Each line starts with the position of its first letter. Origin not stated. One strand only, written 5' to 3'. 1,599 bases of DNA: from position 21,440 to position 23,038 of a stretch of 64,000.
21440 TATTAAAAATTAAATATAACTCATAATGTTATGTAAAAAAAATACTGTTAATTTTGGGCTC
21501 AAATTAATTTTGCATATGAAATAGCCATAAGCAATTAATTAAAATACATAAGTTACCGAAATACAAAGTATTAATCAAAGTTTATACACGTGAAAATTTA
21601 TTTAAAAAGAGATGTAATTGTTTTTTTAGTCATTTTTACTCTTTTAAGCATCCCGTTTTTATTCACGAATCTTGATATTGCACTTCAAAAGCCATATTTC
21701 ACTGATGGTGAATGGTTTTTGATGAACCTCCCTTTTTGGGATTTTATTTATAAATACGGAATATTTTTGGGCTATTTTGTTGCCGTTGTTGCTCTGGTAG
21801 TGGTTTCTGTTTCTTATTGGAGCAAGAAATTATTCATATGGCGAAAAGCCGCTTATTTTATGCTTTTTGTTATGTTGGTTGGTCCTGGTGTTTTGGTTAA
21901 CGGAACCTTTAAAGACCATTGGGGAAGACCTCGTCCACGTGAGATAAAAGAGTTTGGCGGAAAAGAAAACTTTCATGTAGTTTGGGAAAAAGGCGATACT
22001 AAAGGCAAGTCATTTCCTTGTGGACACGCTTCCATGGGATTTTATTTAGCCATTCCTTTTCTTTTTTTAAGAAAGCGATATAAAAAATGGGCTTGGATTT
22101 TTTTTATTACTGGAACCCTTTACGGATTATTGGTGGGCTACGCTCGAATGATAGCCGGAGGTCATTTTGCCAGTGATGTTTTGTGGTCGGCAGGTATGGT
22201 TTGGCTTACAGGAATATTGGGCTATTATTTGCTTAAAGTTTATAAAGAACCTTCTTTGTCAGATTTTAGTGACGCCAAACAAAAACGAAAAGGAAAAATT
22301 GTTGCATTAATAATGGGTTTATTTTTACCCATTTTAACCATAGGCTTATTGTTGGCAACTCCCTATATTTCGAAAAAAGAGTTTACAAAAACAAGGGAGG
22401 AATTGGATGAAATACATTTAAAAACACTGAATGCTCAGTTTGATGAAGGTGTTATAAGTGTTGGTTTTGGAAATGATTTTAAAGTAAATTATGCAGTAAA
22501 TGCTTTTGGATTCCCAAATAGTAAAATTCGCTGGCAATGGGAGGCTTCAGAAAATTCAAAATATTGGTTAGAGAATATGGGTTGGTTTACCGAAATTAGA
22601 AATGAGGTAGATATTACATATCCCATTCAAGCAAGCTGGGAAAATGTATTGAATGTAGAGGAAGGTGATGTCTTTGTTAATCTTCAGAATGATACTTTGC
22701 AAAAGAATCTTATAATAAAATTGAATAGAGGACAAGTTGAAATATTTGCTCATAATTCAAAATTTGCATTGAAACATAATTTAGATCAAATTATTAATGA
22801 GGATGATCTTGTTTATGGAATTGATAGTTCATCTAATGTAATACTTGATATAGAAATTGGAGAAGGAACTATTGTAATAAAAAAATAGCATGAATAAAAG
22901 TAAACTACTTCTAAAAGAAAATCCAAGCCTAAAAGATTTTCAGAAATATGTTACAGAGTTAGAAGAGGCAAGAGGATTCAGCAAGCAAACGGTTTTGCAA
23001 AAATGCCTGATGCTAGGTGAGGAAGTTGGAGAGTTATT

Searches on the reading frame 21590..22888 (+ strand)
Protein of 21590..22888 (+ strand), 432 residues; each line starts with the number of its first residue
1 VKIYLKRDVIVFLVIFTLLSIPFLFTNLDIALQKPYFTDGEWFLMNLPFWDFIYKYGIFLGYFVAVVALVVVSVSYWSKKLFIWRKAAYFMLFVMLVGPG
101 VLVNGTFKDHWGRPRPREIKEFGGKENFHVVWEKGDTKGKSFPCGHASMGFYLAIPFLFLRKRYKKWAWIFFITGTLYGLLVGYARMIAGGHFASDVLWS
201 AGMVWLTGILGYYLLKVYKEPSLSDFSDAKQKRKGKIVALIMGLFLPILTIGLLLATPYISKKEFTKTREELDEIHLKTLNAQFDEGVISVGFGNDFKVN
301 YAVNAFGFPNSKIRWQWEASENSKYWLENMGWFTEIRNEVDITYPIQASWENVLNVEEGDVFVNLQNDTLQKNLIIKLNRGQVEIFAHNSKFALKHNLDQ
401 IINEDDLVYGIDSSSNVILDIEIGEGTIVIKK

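Call 65: search_protein_families(library=pfam, proteins=[window:21590-22888:+], max_evalue=0.00001)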
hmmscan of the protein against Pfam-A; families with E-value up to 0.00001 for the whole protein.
window:21590-22888:+ (432 aa): 1 family
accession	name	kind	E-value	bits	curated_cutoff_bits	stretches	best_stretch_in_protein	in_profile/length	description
PF01569.27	PAP2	-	1.7e-21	76.7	27.2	1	91-214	5-124/130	PAP2 superfamily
